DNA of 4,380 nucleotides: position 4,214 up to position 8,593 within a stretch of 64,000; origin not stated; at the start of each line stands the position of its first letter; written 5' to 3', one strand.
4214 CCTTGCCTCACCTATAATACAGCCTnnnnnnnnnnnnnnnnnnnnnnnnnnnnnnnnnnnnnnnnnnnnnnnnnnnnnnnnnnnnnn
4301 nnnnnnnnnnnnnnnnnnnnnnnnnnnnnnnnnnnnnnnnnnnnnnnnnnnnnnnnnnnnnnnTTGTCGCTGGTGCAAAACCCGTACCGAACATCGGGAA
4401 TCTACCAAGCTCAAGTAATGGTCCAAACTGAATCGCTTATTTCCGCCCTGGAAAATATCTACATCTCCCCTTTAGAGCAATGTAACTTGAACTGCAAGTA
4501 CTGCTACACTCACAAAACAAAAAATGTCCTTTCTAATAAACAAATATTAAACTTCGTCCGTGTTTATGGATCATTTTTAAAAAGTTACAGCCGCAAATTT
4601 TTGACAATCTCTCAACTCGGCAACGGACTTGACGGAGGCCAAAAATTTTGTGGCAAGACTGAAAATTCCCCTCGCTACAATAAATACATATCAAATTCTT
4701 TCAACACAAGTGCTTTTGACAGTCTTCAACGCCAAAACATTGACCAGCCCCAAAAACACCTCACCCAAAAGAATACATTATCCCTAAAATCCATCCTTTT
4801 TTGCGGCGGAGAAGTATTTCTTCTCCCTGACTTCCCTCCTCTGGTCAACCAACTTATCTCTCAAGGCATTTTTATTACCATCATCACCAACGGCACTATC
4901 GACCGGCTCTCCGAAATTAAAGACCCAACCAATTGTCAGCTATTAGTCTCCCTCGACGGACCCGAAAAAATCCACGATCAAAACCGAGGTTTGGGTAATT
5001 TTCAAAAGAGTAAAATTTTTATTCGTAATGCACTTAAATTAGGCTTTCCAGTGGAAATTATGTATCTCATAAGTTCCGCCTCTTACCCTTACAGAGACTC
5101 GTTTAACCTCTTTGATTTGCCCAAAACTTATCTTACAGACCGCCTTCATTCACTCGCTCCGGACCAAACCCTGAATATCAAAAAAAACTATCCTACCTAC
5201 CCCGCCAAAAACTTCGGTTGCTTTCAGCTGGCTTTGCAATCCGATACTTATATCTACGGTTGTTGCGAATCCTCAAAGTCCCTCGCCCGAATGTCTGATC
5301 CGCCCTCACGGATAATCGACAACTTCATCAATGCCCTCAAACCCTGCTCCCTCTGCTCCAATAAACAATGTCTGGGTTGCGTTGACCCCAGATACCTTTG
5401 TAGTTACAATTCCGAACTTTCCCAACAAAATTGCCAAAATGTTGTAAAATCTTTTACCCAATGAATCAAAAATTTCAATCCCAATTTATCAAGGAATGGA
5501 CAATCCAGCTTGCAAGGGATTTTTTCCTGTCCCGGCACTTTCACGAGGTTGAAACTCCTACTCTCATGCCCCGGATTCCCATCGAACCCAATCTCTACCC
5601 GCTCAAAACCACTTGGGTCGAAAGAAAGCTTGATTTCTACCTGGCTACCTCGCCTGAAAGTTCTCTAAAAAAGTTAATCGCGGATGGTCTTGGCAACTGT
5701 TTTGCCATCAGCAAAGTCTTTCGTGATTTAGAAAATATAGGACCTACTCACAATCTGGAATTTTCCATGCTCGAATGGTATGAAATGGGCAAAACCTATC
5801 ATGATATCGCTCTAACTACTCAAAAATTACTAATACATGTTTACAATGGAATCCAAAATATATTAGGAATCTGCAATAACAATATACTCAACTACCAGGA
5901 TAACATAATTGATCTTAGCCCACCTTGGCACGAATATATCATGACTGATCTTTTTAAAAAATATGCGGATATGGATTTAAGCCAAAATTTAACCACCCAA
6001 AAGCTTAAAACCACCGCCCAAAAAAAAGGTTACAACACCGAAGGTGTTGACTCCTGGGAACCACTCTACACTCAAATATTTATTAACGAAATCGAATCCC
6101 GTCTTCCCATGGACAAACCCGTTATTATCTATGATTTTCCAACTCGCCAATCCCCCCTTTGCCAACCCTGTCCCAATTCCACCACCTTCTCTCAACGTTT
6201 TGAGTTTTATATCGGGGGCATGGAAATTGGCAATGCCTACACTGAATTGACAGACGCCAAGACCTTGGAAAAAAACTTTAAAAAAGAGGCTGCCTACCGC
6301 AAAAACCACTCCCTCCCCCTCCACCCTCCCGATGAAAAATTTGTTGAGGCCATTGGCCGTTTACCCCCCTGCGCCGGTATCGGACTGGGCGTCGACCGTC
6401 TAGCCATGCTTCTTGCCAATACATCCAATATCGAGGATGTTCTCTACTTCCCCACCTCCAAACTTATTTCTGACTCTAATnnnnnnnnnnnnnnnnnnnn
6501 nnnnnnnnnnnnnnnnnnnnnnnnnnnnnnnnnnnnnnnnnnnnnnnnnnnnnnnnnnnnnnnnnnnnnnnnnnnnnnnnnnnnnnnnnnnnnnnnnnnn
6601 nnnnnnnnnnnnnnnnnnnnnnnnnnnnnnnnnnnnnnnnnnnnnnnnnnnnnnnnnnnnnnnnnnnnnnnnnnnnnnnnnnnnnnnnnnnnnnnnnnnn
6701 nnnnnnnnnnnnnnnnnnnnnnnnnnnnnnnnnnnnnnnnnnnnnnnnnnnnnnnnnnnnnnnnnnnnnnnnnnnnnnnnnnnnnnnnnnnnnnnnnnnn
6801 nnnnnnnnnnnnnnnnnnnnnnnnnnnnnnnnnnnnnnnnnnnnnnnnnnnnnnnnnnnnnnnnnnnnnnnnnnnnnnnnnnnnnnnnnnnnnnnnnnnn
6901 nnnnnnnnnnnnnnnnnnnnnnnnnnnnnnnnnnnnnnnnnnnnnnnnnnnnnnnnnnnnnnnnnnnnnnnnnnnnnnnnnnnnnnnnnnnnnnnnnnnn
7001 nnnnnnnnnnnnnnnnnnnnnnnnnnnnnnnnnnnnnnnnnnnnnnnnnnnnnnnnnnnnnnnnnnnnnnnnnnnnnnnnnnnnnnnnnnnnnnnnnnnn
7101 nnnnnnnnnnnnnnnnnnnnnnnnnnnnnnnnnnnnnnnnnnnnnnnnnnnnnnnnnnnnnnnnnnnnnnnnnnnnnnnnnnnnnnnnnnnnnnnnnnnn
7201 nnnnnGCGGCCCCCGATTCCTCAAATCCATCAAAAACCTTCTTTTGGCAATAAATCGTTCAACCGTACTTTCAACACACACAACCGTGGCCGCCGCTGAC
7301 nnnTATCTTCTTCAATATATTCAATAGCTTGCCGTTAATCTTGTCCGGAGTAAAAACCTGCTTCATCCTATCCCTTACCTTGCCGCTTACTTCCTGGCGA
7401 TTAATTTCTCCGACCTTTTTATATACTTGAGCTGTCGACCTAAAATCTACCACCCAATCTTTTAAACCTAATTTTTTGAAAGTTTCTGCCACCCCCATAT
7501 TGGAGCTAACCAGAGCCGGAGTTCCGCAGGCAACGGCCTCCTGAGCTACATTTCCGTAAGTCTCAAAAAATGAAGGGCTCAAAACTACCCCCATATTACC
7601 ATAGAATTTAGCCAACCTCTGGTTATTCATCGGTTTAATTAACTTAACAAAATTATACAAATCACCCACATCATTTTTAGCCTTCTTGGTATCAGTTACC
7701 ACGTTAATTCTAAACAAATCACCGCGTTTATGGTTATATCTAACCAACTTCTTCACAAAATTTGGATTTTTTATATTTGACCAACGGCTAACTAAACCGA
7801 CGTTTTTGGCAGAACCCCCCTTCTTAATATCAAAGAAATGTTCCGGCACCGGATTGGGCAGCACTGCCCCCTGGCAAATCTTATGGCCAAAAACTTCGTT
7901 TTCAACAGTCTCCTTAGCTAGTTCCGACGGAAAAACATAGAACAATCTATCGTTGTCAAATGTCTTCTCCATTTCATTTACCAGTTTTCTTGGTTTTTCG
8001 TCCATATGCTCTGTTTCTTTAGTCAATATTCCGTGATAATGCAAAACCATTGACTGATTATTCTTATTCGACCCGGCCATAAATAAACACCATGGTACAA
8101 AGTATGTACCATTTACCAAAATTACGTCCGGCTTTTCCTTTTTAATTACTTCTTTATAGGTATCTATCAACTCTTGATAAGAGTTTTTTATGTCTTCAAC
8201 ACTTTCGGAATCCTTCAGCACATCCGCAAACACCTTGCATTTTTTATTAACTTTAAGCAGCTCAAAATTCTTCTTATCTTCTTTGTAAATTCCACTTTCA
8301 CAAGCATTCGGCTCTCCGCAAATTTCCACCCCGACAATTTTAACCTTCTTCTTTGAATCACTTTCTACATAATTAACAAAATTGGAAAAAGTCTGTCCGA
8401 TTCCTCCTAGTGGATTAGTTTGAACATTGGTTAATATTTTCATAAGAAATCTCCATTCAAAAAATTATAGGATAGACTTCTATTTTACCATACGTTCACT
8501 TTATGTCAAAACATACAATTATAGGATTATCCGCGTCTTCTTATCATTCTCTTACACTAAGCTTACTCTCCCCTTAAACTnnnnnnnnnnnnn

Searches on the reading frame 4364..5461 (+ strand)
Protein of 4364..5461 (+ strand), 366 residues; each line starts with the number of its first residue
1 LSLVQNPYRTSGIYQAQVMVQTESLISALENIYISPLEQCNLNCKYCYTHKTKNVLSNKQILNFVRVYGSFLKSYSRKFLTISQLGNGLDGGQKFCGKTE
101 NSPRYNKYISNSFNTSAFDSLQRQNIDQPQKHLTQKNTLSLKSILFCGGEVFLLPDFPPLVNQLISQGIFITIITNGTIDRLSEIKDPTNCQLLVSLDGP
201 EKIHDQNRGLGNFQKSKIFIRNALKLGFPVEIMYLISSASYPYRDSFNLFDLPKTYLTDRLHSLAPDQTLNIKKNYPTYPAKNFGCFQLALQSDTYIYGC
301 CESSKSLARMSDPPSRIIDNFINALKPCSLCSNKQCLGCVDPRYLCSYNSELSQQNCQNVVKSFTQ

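Call 16: search_protein_families(library=pfam, proteins=[window:4364-5461:+], max_evalue=0.001)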
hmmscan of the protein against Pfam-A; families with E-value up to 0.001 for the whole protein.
window:4364-5461:+ (366 aa): 1 family
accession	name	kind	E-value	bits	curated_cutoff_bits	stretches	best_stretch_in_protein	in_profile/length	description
PF04055.27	Radical_SAM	-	3.3e-14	53.9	29.5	1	141-234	46-148/166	Radical SAM superfamily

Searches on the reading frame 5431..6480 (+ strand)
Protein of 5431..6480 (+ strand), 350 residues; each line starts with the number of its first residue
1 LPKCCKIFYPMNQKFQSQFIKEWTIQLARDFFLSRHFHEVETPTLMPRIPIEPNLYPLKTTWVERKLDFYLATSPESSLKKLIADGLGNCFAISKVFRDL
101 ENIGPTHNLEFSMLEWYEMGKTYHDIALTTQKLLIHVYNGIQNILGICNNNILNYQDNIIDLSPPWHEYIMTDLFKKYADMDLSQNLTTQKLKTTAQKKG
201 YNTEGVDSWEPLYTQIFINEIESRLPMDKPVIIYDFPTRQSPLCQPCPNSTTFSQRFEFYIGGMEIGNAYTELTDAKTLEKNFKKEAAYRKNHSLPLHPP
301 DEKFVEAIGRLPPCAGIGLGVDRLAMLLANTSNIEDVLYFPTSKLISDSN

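Call 16: search_protein_families(library=pfam, proteins=[window:5431-6480:+], max_evalue=0.001)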
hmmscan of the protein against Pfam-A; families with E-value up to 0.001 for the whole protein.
window:5431-6480:+ (350 aa): 2 families
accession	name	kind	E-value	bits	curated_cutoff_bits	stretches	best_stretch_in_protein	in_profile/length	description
PF00152.25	tRNA-synt_2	-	4.3e-47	161.1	25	1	14-343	17-307/308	tRNA synthetases class II (D, K and N)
PF01409.25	tRNA-synt_2d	-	0.00037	20.5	19.8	0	313-337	211-235/246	tRNA synthetases class II core domain (F)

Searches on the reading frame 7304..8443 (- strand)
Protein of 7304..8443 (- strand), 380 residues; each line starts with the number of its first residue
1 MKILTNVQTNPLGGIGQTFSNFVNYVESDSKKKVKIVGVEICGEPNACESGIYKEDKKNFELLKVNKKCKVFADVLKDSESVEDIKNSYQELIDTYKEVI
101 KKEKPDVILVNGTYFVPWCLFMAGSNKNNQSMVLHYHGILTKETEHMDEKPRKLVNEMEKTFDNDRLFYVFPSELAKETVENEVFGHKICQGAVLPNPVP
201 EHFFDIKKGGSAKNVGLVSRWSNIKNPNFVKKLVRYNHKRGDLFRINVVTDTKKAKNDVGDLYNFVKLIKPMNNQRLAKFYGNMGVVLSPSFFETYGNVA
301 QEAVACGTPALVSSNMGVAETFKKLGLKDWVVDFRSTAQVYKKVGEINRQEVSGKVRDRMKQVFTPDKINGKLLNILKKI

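Call 16: search_protein_families(library=pfam, proteins=[window:7304-8443:-], max_evalue=0.001)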
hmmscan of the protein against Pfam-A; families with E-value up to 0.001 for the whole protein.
window:7304-8443:- (380 aa): 4 families
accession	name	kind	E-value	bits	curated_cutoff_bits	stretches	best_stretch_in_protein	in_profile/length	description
PF00534.26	Glycos_transf_1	-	6.5e-10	39.2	26.4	1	263-361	72-166/172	Glycosyl transferases group 1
PF20706.3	GT4-conflict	-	1.3e-09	38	26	1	274-329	272-326/385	Family 4 Glycosyltransferase in conflict systems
PF13692.12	Glyco_trans_1_4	-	1.5e-08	35.4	27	1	213-343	2-135/142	Glycosyl transferases group 1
PF02350.25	Epimerase_2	-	0.00062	19.2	30.6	0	74-158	38-122/347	UDP-N-acetylglucosamine 2-epimerase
